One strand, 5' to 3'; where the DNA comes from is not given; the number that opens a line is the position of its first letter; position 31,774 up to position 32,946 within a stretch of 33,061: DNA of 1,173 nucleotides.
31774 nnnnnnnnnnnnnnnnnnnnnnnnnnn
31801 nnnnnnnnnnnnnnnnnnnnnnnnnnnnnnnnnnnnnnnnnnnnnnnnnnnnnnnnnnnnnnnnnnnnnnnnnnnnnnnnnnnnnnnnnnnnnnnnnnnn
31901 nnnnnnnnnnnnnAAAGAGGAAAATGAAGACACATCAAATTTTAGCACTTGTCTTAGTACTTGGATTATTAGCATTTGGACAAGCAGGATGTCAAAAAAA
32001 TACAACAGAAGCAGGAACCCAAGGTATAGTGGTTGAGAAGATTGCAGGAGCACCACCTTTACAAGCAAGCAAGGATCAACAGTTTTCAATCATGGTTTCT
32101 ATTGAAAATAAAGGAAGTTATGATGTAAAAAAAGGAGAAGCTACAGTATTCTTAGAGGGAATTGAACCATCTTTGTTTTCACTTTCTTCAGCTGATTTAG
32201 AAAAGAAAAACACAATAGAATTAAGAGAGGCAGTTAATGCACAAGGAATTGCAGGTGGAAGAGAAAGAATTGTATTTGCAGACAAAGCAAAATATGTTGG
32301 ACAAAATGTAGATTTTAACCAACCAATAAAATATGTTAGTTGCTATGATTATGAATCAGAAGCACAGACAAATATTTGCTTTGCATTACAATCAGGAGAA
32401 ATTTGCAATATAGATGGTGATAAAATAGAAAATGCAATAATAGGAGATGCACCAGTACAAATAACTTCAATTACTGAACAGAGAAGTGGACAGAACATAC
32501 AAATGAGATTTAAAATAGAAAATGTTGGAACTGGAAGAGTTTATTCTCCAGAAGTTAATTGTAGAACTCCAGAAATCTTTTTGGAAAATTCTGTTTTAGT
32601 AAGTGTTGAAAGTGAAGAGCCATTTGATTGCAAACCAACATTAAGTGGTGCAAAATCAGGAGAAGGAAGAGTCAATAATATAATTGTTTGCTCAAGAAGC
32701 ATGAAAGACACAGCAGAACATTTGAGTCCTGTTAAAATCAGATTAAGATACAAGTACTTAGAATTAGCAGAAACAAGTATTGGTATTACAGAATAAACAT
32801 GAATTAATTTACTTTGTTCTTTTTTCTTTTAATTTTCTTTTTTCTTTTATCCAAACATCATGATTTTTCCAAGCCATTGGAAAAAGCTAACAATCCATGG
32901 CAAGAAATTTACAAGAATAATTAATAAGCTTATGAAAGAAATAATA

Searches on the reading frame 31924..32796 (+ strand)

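Call 48: search_protein_families(library=pfam, proteins=[window:31924-32796:+], max_evalue=0.001)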
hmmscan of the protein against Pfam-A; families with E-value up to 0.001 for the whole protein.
window:31924-32796:+ (290 aa): 1 family
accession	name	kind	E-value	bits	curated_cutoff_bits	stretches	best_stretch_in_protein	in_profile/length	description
PF07705.17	CARDB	-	0.00018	22.1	22.7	0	180-217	9-46/101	CARDB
